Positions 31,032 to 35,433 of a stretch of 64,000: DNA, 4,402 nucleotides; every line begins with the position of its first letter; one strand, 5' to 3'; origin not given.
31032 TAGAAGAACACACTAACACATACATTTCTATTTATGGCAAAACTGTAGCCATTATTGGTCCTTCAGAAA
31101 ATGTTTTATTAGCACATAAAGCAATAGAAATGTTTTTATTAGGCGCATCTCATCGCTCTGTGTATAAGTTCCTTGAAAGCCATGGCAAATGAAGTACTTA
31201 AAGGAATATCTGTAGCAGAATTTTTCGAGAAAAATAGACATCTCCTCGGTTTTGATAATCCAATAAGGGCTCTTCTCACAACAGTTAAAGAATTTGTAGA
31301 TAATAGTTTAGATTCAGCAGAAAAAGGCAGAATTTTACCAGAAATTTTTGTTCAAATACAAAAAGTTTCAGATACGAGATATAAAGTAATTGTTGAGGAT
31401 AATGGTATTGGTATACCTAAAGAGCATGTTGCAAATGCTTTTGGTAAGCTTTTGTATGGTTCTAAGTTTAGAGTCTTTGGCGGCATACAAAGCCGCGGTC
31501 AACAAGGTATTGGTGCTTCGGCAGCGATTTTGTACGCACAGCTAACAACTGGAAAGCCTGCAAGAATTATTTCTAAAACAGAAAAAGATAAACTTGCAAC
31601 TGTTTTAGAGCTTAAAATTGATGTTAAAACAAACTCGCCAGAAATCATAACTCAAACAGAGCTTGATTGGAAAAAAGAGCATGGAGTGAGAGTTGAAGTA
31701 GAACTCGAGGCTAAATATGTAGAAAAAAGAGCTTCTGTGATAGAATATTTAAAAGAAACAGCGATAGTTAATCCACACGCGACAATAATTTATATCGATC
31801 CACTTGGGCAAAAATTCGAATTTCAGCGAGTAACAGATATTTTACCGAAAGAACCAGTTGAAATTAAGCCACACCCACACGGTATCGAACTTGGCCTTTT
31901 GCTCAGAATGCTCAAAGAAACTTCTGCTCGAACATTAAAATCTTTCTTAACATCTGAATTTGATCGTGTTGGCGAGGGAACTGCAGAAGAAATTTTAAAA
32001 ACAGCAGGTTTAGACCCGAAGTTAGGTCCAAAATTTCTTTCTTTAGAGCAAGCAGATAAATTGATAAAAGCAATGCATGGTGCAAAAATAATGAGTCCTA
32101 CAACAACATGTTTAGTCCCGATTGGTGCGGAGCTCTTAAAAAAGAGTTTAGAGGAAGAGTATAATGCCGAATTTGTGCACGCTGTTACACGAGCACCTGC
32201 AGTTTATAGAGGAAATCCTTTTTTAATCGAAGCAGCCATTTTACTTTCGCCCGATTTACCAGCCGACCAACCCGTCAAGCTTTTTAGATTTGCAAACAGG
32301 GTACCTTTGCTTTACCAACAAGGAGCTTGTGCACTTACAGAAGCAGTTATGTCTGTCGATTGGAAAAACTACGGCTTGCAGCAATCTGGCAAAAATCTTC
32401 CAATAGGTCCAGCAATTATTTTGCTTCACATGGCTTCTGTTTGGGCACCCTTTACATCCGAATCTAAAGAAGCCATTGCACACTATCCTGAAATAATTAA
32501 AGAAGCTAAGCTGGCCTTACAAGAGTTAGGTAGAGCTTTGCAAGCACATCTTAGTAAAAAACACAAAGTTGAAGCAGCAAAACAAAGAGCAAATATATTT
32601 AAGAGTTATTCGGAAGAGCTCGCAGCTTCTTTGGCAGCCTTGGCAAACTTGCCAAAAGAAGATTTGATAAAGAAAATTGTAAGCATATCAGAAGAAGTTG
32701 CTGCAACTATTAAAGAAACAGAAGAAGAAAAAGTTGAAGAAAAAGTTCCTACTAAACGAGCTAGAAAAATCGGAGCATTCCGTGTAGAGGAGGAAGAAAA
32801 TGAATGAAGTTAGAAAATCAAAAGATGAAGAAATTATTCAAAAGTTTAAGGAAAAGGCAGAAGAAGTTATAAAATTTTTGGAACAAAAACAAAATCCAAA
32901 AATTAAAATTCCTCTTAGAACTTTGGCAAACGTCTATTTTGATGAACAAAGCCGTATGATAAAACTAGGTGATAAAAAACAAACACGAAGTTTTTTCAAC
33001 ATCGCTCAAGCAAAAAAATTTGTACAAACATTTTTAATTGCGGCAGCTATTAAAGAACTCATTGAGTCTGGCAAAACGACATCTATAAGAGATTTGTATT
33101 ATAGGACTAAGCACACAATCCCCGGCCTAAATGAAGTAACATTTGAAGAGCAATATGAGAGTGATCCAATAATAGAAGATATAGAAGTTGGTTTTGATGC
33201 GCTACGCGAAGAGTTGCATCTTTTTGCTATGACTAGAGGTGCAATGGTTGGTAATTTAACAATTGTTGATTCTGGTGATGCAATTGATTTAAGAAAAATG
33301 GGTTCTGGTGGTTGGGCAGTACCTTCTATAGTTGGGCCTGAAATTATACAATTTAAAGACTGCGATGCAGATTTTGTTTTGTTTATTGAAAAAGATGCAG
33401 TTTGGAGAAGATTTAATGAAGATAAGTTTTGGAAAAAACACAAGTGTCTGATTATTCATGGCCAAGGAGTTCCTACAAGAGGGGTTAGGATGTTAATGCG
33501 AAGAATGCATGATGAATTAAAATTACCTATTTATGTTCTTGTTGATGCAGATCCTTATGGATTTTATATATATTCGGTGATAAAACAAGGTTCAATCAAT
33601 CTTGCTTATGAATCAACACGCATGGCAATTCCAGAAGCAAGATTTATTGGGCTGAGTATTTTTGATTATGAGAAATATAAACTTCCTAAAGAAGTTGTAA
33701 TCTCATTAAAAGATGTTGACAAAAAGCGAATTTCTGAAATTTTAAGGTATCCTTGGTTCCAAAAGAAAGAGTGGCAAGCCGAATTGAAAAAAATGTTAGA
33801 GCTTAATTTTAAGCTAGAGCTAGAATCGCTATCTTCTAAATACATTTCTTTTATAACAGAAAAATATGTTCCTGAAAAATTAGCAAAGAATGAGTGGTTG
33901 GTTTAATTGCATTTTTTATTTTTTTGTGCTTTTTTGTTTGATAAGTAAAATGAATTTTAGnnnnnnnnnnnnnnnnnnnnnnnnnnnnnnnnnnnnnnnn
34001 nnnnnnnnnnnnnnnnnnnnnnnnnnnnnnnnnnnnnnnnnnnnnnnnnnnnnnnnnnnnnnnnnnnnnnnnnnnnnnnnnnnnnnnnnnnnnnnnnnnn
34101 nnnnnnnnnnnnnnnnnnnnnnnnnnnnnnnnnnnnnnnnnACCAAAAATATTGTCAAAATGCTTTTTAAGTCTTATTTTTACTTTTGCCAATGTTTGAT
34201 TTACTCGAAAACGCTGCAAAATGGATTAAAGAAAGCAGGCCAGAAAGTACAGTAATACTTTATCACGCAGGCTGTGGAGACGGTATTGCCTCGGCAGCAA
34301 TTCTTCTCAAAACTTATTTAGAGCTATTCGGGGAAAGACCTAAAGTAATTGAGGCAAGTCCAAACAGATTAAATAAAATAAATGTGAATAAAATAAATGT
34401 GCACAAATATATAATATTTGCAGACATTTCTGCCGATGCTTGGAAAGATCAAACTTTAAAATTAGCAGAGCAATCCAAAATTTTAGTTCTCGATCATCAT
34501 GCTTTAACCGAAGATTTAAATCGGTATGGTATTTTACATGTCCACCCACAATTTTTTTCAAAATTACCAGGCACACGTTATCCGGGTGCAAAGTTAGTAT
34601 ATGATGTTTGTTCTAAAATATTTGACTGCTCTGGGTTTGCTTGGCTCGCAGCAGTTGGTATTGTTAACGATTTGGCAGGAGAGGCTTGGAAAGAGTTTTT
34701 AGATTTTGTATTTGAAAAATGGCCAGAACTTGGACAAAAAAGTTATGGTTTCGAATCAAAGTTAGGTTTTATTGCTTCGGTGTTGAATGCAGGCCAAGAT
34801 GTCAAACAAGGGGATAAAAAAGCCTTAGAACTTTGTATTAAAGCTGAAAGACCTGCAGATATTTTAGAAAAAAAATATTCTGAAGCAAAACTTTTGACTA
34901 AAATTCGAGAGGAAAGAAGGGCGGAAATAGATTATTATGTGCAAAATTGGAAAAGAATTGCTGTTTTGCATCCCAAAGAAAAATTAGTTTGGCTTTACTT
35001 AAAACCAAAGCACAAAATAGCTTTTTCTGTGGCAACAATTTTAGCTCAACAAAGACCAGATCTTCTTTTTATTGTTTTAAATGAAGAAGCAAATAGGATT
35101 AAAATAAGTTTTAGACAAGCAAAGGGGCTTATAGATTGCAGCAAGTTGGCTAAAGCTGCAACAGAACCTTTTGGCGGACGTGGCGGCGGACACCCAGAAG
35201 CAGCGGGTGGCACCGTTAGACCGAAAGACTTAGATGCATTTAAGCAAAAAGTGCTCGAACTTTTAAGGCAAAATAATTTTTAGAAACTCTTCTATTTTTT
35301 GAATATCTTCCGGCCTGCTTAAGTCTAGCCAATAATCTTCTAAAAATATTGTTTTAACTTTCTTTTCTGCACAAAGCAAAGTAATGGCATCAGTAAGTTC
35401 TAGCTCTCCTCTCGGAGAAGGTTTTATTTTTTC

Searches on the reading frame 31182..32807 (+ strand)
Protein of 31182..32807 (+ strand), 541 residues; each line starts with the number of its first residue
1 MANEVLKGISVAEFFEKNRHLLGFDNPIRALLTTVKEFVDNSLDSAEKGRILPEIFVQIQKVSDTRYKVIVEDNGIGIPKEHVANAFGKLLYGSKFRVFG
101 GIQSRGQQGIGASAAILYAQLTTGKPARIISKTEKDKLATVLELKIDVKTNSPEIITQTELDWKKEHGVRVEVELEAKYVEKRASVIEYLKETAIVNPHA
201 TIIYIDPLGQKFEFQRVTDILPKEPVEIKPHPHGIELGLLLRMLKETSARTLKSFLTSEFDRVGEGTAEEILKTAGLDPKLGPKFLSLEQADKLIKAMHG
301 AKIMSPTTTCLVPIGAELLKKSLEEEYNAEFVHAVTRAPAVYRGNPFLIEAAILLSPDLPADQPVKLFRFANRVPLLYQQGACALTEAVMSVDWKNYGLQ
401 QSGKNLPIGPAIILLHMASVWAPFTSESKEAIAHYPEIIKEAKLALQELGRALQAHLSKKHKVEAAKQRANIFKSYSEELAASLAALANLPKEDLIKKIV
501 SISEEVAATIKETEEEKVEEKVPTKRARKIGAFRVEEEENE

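Call 77: search_protein_families(library=pfam, proteins=[window:31182-32807:+], max_evalue=0.0001)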
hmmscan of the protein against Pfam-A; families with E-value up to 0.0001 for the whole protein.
window:31182-32807:+ (541 aa): 3 families
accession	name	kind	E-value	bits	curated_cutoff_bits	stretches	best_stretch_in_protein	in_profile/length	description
PF09239.17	Topo-VIb_trans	-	8.4e-56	188.6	24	1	306-469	1-159/159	Topoisomerase VI B subunit, transducer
PF02518.31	HATPase_c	-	2e-09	38.3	26.4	1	29-127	4-91/111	Histidine kinase-, DNA gyrase B-, and HSP90-like ATPase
PF13589.12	HATPase_c_3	-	5.6e-09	36.6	25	1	34-154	6-113/137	Histidine kinase-, DNA gyrase B-, and HSP90-like ATPase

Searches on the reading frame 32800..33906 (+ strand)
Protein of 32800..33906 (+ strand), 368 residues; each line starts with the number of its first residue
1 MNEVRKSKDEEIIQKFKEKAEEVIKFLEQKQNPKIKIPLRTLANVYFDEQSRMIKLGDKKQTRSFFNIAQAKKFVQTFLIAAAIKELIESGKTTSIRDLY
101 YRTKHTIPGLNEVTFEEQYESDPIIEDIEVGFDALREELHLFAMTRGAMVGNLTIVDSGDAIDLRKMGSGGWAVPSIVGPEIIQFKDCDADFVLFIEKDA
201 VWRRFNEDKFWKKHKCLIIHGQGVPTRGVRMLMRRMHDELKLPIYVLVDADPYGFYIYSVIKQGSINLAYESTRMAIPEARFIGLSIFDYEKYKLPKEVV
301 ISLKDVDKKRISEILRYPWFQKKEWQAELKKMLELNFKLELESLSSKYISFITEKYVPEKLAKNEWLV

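Call 77: search_protein_families(library=pfam, proteins=[window:32800-33906:+], max_evalue=0.0001)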
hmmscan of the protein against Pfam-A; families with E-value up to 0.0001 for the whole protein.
window:32800-33906:+ (368 aa): 3 families
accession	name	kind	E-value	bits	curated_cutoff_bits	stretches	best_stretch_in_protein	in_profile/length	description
PF21180.3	TOP6A-Spo11_Toprim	-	2.3e-61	207.2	24.1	1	192-361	1-170/170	Topoisomerase 6 subunit A/Spo11, Toprim domain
PF04406.19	TP6A_N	-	2.5e-17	62.9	26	1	72-141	1-62/62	Type IIB DNA topoisomerase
PF20768.2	Topo_VI_alpha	-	8.9e-07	29.1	23.6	1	147-189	5-50/50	All-beta domain in DNA topoisomerase VI alpha subunit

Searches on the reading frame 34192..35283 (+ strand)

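Call 77: search_protein_families(library=pfam, proteins=[window:34192-35283:+], max_evalue=0.0001)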
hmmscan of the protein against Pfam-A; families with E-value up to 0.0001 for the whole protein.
window:34192-35283:+ (363 aa): 2 families
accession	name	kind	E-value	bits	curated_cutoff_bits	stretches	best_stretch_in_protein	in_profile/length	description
PF02272.25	DHHA1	-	5.9e-14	52.8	25.9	1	274-359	15-101/102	DHHA1 domain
PF01368.27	DHH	-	9.4e-06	26.4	28.1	1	28-140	11-102/125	DHH family, N-terminal domain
